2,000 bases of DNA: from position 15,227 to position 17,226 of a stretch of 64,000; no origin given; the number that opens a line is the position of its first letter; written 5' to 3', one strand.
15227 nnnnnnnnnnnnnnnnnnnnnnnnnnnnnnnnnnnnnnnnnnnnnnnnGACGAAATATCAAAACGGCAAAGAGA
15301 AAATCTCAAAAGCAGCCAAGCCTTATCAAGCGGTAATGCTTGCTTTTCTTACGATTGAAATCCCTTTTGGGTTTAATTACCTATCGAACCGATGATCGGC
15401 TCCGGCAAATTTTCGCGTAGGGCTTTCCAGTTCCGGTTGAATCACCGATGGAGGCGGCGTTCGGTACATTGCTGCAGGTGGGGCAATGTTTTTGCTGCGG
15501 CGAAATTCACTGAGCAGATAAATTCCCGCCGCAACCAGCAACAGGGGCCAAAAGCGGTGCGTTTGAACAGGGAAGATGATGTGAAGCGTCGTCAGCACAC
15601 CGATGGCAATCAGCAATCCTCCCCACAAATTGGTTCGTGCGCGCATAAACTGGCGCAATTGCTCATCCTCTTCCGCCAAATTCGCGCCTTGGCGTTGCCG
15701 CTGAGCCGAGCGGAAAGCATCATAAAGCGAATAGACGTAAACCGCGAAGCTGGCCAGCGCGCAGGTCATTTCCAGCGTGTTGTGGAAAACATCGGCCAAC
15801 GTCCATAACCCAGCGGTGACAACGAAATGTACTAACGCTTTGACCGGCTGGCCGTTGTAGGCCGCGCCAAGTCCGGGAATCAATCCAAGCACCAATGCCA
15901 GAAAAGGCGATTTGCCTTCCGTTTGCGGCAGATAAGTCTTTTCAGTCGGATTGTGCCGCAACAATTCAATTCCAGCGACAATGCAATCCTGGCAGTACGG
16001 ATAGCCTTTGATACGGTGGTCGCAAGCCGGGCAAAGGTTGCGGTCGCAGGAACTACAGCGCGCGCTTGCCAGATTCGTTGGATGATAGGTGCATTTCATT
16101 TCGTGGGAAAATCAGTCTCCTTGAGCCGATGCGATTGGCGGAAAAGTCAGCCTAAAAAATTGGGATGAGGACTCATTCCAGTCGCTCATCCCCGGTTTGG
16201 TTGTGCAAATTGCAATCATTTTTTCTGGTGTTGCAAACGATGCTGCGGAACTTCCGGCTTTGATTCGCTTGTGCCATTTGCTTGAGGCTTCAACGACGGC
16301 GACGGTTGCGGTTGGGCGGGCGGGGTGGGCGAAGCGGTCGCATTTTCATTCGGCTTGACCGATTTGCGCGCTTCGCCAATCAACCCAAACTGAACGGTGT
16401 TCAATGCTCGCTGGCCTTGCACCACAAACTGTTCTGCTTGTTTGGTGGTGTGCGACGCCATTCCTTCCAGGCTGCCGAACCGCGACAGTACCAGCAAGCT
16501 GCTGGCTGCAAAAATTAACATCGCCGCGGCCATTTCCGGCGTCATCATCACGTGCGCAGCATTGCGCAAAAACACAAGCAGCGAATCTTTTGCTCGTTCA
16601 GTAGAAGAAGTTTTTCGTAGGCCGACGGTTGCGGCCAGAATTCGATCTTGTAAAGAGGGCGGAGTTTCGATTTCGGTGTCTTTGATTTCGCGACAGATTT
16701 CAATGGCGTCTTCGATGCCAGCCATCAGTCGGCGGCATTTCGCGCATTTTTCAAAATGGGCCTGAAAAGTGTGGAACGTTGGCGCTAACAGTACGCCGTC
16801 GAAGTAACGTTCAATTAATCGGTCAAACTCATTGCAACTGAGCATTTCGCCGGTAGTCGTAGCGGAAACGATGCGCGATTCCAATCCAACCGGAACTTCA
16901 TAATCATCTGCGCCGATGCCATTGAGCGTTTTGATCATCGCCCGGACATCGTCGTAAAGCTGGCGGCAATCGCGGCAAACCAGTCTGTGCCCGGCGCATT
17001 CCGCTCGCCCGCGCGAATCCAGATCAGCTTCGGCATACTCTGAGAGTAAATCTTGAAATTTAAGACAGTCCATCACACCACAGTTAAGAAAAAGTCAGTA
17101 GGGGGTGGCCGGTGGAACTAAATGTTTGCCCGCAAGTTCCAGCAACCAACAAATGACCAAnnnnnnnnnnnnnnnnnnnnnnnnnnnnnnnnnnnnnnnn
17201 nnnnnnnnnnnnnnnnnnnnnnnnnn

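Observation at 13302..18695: ECF sigma-controlled Lia-like envelope module: sigma, anti-sigma, zinc-ribbon 4-TM protein, LiaF-like DUF4097 protein, small 2-TM protein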

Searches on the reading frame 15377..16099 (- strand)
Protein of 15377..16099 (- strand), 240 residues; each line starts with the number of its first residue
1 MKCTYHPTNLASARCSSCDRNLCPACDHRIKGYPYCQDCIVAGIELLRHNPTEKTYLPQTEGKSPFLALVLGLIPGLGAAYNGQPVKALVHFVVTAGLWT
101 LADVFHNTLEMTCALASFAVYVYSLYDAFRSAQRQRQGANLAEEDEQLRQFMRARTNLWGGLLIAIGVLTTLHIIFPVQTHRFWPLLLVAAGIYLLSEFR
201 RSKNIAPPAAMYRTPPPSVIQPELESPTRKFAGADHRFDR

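Call 3: search_protein_families(library=pfam, proteins=[window:15377-16099:-], max_evalue=0.1)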
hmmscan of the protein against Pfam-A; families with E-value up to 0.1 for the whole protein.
window:15377-16099:- (240 aa): 5 families
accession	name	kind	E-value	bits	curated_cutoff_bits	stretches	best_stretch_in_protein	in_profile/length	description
PF18917.5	LiaI-LiaF-like_TM1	-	1.8e-06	28.4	27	1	158-196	2-42/42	LiaI-LiaF-like transmembrane region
PF22570.1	LiaF-TM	-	1.5e-05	26.1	27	1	158-201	1-47/98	LiaF transmembrane domain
PF00643.29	zf-B_box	-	0.0015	19.1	24.1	1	2-27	5-30/42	B-box zinc finger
PF22586.1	ANCHR-like_BBOX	-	0.01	16.4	27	1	3-28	2-26/39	ANCHR-like B-box zinc-binding domain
PF20382.3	DUF6677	-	0.071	14.1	24.3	0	71-102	5-37/116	Family of unknown function (DUF6677)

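Call 4: search_protein_families(library=ncbifam, proteins=[window:15377-16099:-], max_evalue=0.1)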
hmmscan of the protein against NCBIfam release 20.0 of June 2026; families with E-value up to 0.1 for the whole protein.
window:15377-16099:- (240 aa): 0 families

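Call 26: find_homologous_proteins(query=window:15377-16099:-)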
Query window:15377-16099:- (240 aa): 2078 proteins with E <= 0.001 among 7521 candidates; the best 120 are listed.
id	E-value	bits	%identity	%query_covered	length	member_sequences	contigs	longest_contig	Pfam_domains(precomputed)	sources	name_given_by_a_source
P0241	9.2e-163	557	100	100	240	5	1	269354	PF22570.2,PF18917.6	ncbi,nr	ncbi:MAG: B-box zinc finger protein [Acidobacteria bacterium]|nr:B-box zinc finger protein [Acidobac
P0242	1.3e-133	462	84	100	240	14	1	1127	PF22570.2,PF18917.6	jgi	-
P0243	6.3e-131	453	82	100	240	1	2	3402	PF22570.2,PF18917.6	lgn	-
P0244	5.1e-130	450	83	100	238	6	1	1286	PF22570.2,PF18917.6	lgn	-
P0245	1.4e-129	449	81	100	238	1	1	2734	PF22570.2,PF18917.6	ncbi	ncbi:MAG: LiaI-LiaF-like domain-containing protein [Blastocatellia bacterium]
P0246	6.3e-129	447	80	100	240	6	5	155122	PF18917.6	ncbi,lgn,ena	-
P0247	6.6e-129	447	79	100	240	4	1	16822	-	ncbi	-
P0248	1.9e-126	438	80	100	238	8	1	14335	PF18917.6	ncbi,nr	ncbi:MAG: DUF5668 domain-containing protein [Acidobacteriota bacterium]|nr:DUF5668 domain-containing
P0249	7.3e-126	437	99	81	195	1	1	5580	PF22570.2,PF18917.6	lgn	-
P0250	8.4e-126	436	78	100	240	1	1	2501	PF22570.2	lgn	-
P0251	1.9e-123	429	77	100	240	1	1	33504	-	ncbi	ncbi:MAG: hypothetical protein ACKVZH_12520 [Blastocatellia bacterium]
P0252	3.0e-122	425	78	100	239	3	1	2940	PF22570.2,PF18917.6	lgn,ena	-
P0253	1.4e-121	423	77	100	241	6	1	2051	PF18917.6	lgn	-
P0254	1.9e-121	422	77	100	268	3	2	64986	PF22570.2,PF18917.6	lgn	-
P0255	4.0e-119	414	76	100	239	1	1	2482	PF22570.2,PF18917.6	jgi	jgi:TM2 domain-containing membrane protein YozV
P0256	5.0e-119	414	75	100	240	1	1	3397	PF22570.2,PF18917.6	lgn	-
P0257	2.7e-118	412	75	100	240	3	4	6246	PF18917.6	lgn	-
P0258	4.9e-116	404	73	100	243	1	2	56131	PF22570.2,PF18917.6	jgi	-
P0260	4.3e-115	401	71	100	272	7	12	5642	PF18917.6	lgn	-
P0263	2.5e-95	337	77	80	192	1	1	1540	PF22570.2,PF18917.6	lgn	-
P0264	8.2e-95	335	81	81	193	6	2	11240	PF22570.2,PF18917.6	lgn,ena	-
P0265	3.5e-94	333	80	81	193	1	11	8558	PF22570.2,PF18917.6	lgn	-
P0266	1.3e-93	331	79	81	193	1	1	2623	PF22570.2,PF18917.6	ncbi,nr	ncbi:MAG: hypothetical protein JNK38_27800 [Acidobacteria bacterium]|nr:hypothetical protein [Acidob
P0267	3.4e-93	330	82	76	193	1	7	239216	PF22570.2,PF18917.6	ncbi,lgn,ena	-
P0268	4.4e-93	329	78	81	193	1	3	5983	PF22570.2,PF18917.6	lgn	-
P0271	3.3e-92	326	61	100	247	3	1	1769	PF18917.6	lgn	-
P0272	3.7e-92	326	63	97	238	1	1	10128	PF18917.6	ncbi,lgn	-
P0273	4.7e-92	326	81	76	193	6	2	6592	PF22570.2,PF18917.6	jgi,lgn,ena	-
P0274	8.3e-92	325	77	81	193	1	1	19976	PF22570.2,PF18917.6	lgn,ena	-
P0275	5.9e-91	322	59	100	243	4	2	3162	PF18917.6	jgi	jgi:TM2 domain-containing membrane protein YozV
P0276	9.1e-91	322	78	75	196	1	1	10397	PF22570.2,PF18917.6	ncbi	-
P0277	9.4e-91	322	60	100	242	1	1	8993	PF18917.6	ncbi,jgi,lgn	jgi:TM2 domain-containing membrane protein YozV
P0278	2.2e-90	320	60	100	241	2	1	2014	PF18917.6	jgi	jgi:hypothetical protein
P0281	2.6e-89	317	79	76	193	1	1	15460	PF22570.2,PF18917.6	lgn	-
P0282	3.3e-89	317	74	81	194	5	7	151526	PF18917.6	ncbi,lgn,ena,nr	ncbi:MAG TPA: DUF5668 domain-containing protein [Blastocatellia bacterium]|nr:DUF5668 domain-contain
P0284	2.1e-88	314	79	75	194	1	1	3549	PF22570.2,PF18917.6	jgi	jgi:TM2 domain-containing membrane protein YozV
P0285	2.3e-88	314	74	81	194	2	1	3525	PF22570.2,PF18917.6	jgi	jgi:TM2 domain-containing membrane protein YozV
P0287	1.0e-86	308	77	75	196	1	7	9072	PF18917.6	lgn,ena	-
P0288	1.1e-86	308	60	97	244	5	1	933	PF22570.2,PF18917.6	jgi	-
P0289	1.4e-86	308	59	100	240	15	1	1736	PF18917.6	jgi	jgi:TM2 domain-containing membrane protein YozV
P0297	1.6e-85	305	57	100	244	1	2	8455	PF22570.2,PF18917.6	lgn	-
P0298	2.3e-85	304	59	100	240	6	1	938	PF18917.6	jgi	jgi:TM2 domain-containing membrane protein YozV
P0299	7.2e-85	302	56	97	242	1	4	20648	PF22570.2,PF18917.6,PF00643.30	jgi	jgi:hypothetical protein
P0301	1.6e-84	301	73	76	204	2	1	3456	PF18917.6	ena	-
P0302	1.7e-84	301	57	100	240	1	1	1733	PF22570.2,PF18917.6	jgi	-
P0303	8.5e-84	299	58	100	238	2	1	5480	PF22570.2,PF18917.6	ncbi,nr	ncbi:MAG: hypothetical protein J2P41_08625 [Blastocatellia bacterium]|nr:hypothetical protein [Blast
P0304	1.0e-83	299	72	76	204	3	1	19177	PF22570.2,PF18917.6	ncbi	-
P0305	2.9e-83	297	79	70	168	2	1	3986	PF22570.2,PF18917.6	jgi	-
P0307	1.7e-82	295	58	97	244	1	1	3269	PF18917.6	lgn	-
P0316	1.3e-79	285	57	100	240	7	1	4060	PF22570.2,PF18917.6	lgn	-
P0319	1.9e-79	285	52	100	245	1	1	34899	PF18917.6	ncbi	ncbi:MAG: LiaI-LiaF-like domain-containing protein [Blastocatellia bacterium]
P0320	1.9e-79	285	54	100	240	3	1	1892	PF18917.6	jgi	jgi:TM2 domain-containing membrane protein YozV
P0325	1.0e-78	282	54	100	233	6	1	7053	PF18917.6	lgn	-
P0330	2.3e-78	281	52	100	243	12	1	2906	PF18917.6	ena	-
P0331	2.3e-78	281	52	100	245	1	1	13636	PF18917.6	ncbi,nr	ncbi:MAG: hypothetical protein SF339_29120 [Blastocatellia bacterium]|nr:hypothetical protein [Blast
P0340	3.4e-77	277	52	100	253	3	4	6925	PF18917.6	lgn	-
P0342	4.1e-77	277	84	63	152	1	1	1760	PF18917.6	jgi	-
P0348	5.4e-76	273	51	100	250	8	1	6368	PF18917.6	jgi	jgi:TM2 domain-containing membrane protein YozV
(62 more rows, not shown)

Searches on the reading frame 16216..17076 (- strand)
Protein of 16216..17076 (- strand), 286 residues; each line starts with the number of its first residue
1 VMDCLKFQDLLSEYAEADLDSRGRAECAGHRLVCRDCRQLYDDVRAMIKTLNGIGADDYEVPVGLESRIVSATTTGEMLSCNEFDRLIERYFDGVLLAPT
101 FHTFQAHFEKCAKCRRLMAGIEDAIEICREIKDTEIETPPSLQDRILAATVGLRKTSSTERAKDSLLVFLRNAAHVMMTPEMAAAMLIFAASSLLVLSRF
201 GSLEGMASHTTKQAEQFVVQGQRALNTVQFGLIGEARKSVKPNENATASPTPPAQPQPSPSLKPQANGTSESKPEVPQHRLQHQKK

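Call 3: search_protein_families(library=pfam, proteins=[window:16216-17076:-], max_evalue=0.1)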
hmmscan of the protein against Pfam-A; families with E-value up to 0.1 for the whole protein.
window:16216-17076:- (286 aa): 2 families
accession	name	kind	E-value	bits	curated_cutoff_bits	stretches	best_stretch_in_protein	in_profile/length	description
PF13490.11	zf-HC2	-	1.2e-05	25.7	22.2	1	81-115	1-35/35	Putative zinc-finger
PF23546.1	Zn_ribbon_TOP3B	-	0.054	13.6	27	0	108-122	6-20/40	DNA topoisomerase 3-beta zinc ribbon domain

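Call 4: search_protein_families(library=ncbifam, proteins=[window:16216-17076:-], max_evalue=0.1)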
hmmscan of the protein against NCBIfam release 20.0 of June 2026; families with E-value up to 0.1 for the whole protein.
window:16216-17076:- (286 aa): 4 families
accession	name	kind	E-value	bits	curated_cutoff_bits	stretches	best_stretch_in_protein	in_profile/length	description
NF052368.1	antisigmaE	subfamily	5.6e-09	35.7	50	2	1-46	1-46/48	anti-sigma factor family protein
NF052375.1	antisigma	equivalog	4.8e-08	33.3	100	1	102-226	16-129/217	anti-sigma factor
TIGR03988.1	antisig_RsrA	equivalog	1.1e-07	31.8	62.5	1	80-148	1-68/77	mycothiol system anti-sigma-R factor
TIGR02451.1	anti_sig_ChrR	subfamily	6.9e-05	22.8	124.5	0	8-47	5-44/216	ChrR family anti-sigma-E factor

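Call 37: search_solved_structures(query=window:16216-17073:-, max_evalue=1, show_alignments=2)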
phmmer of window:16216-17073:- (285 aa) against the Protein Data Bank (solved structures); distinct sequences matched with E-value up to 1: 2.
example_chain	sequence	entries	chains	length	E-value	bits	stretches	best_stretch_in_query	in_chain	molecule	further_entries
5wuq_C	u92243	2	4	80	0.00042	23.2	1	79-149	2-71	Anti-sigma-W factor RsiW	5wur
6xt4_A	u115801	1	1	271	0.3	13.8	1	133-203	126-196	1BH_69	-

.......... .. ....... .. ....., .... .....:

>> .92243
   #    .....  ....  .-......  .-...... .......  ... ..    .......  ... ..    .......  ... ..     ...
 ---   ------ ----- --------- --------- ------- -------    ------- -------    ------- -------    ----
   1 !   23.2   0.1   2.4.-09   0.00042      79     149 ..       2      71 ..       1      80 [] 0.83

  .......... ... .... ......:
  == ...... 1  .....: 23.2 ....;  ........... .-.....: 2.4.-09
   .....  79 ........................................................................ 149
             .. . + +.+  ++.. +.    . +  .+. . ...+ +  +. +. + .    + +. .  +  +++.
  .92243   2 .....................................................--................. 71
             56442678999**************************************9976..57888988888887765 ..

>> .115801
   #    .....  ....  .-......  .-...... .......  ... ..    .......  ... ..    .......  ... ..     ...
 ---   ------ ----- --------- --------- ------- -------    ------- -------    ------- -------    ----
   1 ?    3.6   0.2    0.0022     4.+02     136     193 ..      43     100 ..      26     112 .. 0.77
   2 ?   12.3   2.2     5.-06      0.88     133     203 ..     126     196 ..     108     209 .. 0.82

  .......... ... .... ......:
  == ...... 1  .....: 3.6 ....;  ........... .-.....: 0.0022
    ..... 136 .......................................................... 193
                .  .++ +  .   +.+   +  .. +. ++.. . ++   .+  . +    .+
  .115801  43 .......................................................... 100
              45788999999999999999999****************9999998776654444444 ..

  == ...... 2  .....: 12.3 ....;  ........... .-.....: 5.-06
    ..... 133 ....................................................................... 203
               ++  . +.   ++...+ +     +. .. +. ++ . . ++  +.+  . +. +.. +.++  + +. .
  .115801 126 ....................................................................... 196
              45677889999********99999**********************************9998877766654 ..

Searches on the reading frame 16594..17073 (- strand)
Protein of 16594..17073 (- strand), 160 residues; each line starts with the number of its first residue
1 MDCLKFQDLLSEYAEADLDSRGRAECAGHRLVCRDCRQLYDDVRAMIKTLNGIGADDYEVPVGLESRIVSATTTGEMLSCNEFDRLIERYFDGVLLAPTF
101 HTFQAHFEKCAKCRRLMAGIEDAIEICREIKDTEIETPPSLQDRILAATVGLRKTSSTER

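Call 80: search_protein_representatives(protein=window:16594-17073:-)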
Query: 160 residues. Proteins with E-value up to 0.001 (for the whole library): 256; up to 1e-10: 52; up to 1e-30: 16. The best 150 are listed.
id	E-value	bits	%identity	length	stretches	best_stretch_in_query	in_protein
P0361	8.0e-70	249.9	74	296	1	1-157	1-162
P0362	4.2e-64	231.3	67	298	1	1-152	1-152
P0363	2.1e-61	222.5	76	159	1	1-132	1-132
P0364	3.2e-60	218.7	64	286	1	1-154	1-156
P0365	9.8e-57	207.4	58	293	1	1-154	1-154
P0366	9.8e-48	178.1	53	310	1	1-153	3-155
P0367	3.7e-47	176.3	55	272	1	1-154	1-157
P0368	8.0e-47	175.2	57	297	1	1-155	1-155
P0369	1.1e-46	174.8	54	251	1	1-158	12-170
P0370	5.9e-44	165.9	56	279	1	2-150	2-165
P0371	7.4e-44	165.5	53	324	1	1-150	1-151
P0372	8.4e-39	149.1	45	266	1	1-155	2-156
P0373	4.2e-38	146.9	48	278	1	2-151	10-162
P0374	2.3e-36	141.2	46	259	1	1-149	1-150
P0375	5.1e-34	133.6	49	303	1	1-152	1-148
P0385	1.3e-19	86.9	34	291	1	2-155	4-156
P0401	7.5e-15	71.4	30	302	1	1-145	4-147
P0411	2.0e-11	60.2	27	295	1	2-146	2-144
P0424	9.2e-09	51.6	29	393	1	1-152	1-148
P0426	1.1e-08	51.3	34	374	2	79-153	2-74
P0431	6.5e-08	48.8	28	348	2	3-153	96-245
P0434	8.2e-08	48.5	31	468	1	13-150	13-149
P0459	1.9e-06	44.0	30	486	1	14-153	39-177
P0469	4.6e-06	42.8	22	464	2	3-132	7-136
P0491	2.3e-05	40.6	31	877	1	1-118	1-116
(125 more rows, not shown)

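Call 82: search_protein_families(library=pfam, proteins=[P0411, P0424, P0426, P0431, P0434, P0459, P0491, P0469, P0401, P0385], max_evalue=0.01)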
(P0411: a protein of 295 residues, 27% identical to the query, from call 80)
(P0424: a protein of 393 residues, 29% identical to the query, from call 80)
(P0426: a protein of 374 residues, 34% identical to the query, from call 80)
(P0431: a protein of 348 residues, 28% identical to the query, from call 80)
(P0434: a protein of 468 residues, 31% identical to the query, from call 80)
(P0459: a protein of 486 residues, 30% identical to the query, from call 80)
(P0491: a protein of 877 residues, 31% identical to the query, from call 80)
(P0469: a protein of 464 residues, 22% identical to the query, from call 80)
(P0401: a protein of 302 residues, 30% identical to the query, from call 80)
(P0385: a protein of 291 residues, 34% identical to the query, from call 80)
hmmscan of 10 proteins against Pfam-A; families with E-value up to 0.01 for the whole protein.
P0411 (295 aa): 1 family
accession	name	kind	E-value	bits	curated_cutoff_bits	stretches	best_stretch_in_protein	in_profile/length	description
PF13490.11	zf-HC2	-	2.8e-11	43.8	22.2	1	3-37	1-35/35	Putative zinc-finger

P0424 (393 aa): 1 family
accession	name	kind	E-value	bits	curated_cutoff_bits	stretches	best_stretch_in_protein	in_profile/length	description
PF13490.11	zf-HC2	-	2.8e-22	78.9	22.2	2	3-37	1-35/35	Putative zinc-finger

P0426 (374 aa): 2 families
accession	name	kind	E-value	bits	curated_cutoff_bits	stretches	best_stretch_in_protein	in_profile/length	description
PF13490.11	zf-HC2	-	2.2e-23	82.4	22.2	2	3-37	1-35/35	Putative zinc-finger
PF03872.18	RseA_N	-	0.0057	17.6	24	0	85-155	4-71/87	Anti sigma-E protein RseA, N-terminal domain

P0431 (348 aa): 1 family
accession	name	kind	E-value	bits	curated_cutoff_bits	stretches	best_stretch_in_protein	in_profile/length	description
PF13490.11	zf-HC2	-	3.2e-19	69.1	22.2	3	176-208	3-35/35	Putative zinc-finger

P0434 (468 aa): 1 family
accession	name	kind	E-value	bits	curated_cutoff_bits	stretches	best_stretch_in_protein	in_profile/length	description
PF13490.11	zf-HC2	-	1.8e-18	66.7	22.2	2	81-114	1-34/35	Putative zinc-finger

P0459 (486 aa): 1 family
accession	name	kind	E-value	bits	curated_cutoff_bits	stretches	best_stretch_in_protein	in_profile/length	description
PF13490.11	zf-HC2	-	4.6e-18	65.4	22.2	2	106-139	1-34/35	Putative zinc-finger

P0491 (877 aa): 4 families
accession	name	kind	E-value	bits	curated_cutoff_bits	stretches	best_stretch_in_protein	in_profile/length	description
PF20208.3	ARPP-1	-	3.1e-33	115.8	27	1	382-651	2-296/297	ARG and Rhodanese-Phosphatase-superfamily-associated Protein domain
PF13490.11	zf-HC2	-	7.2e-16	58.4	22.2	2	3-37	1-35/35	Putative zinc-finger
PF13646.12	HEAT_2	-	1.2e-11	45.2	27.7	2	707-792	2-87/88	HEAT repeats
PF03130.22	HEAT_PBS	-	0.0015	19.3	20.9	0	720-745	1-26/27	PBS lyase HEAT-like repeat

P0469 (464 aa): 3 families
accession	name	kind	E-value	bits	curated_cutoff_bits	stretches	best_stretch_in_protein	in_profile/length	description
PF13490.11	zf-HC2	-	2.9e-26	91.6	22.2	3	7-40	1-34/35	Putative zinc-finger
PF04570.20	zf-FLZ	-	0.0048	16.8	23.4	0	25-45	4-24/54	zinc-finger of the FCS-type, C2-C2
PF23455.1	DUF7129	-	0.005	17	30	0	26-48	19-41/45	Domain of unknown function (DUF7129)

P0401 (302 aa): 1 family
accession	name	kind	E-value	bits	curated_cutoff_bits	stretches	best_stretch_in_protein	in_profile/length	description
PF13490.11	zf-HC2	-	1e-06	29.2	22.2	0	6-40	1-35/35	Putative zinc-finger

P0385 (291 aa): 1 family
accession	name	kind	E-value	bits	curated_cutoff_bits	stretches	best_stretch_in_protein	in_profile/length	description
PF13490.11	zf-HC2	-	0.0029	18.1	22.2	0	5-39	1-35/35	Putative zinc-finger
